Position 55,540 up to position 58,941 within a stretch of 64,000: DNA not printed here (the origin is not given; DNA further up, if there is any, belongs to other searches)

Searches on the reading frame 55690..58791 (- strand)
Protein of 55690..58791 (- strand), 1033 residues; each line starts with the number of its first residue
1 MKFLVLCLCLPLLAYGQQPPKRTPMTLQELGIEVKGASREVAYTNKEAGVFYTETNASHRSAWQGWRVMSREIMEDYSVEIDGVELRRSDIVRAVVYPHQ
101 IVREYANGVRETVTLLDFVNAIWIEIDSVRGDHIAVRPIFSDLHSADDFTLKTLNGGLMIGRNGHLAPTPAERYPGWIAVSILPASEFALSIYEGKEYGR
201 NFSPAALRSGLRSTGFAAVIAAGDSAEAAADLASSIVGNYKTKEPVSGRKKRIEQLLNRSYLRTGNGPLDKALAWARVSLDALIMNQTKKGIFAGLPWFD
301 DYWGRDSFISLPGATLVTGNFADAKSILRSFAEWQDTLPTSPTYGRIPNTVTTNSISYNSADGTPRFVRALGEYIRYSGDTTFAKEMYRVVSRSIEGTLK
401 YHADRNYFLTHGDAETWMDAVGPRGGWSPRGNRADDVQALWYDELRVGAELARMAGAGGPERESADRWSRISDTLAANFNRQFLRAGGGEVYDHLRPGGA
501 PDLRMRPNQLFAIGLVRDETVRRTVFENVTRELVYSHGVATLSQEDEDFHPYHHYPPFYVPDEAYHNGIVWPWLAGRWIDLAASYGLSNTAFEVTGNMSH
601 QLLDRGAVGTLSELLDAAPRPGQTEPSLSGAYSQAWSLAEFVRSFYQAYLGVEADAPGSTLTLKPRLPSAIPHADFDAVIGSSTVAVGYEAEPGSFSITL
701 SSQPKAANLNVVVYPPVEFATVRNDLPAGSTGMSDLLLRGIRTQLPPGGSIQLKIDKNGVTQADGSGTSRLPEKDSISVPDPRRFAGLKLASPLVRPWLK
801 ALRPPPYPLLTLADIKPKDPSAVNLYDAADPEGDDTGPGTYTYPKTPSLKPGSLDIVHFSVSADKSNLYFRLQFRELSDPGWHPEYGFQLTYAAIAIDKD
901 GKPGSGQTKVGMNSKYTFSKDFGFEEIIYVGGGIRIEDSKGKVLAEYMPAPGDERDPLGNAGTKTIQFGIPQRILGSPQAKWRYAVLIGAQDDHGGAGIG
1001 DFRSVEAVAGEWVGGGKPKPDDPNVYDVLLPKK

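Call 6: search_protein_families(library=pfam, proteins=[window:55690-58791:-])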
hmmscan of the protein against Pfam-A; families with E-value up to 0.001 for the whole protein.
window:55690-58791:- (1033 aa): 3 families
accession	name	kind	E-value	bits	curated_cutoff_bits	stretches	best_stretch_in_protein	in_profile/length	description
PF06202.20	GDE_C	-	8.5e-58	196.5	21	1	286-643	12-367/367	Amylo-alpha-1,6-glucosidase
PF09985.14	Glucodextran_C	-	1.1e-35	123.7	22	1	827-1032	3-205/228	C-terminal binding-module, SLH-like, of glucodextranase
PF17389.8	Bac_rhamnosid6H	-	0.00021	21.1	24.5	1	303-491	44-220/339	Bacterial alpha-L-rhamnosidase 6 hairpin glycosidase domain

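Call 7: search_protein_families(library=ncbifam, proteins=[window:55690-58791:-])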
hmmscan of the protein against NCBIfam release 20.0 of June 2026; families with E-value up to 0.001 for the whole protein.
window:55690-58791:- (1033 aa): 2 families
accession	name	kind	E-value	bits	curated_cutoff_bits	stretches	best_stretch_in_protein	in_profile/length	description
TIGR01561.1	gde_arch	hypoth_equivalog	6.3e-39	134.3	364.15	1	283-578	268-564/569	putative glycogen debranching enzyme, archaeal type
TIGR01531.1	glyc_debranch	equivalog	2.1e-08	31.9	1399.55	1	284-383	1001-1097/1443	glycogen debranching enzyme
